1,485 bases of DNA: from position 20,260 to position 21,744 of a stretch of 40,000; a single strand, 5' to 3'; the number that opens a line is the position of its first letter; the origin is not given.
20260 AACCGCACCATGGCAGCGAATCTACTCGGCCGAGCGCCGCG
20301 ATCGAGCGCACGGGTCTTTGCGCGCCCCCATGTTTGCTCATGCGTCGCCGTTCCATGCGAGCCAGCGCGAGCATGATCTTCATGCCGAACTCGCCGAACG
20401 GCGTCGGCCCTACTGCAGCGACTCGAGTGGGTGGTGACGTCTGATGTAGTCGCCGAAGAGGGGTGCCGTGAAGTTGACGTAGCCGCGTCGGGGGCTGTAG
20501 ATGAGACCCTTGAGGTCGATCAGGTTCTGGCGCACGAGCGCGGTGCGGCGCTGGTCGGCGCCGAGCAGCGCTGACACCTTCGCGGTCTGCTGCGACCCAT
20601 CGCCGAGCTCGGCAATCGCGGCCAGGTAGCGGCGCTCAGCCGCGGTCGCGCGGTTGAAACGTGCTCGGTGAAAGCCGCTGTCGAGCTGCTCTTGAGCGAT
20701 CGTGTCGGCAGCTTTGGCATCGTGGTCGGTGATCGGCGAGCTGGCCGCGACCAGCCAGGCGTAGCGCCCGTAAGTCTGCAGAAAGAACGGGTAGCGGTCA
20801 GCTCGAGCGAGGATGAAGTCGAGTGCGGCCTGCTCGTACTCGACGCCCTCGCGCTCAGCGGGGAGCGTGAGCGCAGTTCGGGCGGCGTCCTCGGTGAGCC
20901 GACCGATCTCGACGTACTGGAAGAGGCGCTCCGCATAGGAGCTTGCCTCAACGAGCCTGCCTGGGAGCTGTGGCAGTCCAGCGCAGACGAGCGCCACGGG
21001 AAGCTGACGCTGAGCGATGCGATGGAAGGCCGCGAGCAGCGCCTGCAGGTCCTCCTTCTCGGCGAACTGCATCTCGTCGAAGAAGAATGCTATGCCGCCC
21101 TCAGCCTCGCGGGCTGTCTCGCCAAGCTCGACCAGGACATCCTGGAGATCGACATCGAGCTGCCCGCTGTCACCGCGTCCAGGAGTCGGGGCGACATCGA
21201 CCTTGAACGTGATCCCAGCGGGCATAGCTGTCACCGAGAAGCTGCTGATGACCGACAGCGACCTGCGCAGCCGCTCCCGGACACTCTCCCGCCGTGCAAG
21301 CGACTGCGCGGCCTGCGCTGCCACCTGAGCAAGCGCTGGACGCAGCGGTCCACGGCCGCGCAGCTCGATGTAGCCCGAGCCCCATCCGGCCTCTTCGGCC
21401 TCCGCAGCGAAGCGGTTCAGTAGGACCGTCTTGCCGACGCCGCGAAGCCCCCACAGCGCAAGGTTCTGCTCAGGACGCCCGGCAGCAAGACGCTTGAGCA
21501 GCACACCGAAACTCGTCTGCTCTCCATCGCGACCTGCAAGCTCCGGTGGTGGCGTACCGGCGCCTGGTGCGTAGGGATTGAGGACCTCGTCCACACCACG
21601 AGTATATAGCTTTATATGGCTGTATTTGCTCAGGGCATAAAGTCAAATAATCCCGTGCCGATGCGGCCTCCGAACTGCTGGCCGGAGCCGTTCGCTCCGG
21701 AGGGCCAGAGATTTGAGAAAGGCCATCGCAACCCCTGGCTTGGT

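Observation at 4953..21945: Tandem integration scars at tRNA-Pro(GGG): two orphan 3'-half tRNA copies in direct orientation with the intact gene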

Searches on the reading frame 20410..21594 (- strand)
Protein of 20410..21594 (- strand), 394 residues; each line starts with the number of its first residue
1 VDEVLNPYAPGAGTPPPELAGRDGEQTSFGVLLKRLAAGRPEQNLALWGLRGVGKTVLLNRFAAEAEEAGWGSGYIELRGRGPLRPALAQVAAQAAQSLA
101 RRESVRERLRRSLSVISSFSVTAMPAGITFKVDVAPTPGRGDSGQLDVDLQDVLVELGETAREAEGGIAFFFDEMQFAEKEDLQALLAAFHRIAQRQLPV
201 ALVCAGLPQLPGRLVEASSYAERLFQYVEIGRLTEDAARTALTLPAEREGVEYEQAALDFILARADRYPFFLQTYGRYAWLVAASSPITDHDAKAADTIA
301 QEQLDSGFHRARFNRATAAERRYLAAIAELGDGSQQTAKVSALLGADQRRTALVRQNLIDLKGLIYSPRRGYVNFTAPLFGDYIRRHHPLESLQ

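Call 7: search_protein_families(library=pfam, proteins=[window:20410-21594:-], max_evalue=0.01)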
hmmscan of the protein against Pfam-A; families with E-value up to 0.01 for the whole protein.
window:20410-21594:- (394 aa): 6 families
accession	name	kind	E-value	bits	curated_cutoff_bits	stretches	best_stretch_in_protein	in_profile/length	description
PF13191.12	AAA_16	-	4.1e-16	60.4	32.6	1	18-203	1-167/167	AAA ATPase domain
PF13401.12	AAA_22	-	2.3e-06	28.4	27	1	42-214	5-130/130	AAA domain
PF01637.24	ATPase_2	-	0.00088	19.6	33.2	1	33-192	11-137/225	ATPase domain predominantly from Archaea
PF13173.12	AAA_14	-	0.0021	18.5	27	0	44-67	4-27/129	AAA domain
PF00005.33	ABC_tran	-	0.0049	17.9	25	0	41-85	10-51/137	ABC transporter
PF05673.19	DUF815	-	0.0054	16.3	23.8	0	18-69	29-80/249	Protein of unknown function (DUF815)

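Call 39: search_protein_families(library=ncbifam, proteins=[window:20410-21594:-], max_evalue=0.001)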
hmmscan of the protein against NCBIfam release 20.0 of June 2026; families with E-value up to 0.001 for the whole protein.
window:20410-21594:- (394 aa): 1 family
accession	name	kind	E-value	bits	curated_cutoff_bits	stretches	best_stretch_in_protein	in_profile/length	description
TIGR03420.1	DnaA_homol_Hda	equivalog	6.2e-08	32.5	194.8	1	33-94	29-90/226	DnaA regulatory inactivator Hda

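Call 55: find_related_loci(query=window:20410-21594:-, collection=viral_contigs, flank=8000)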
Query window:20410-21594:- (394 aa) in viral_contigs; peptide patterns used: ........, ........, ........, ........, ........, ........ (x = any residue, [..] = any of these).
6 stretches matched a pattern, but none encodes a relative of the query by tblastn (E <= 1e-3).

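Call 59: search_protein_families(library=padloc, proteins=[window:20410-21594:-], max_evalue=0.001)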
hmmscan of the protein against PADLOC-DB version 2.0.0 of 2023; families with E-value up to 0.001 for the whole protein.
window:20410-21594:- (394 aa): 0 families

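Call 65: search_solved_structures(query=window:20410-21594:-, max_evalue=0.01)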
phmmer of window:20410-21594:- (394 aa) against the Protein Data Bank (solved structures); distinct sequences matched with E-value up to 0.01: 0.
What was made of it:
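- Tried and rejected: PADLOC and PDB searches with the AAA_16 protein gave no match, and its role stays unknown (calls 59, 65).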
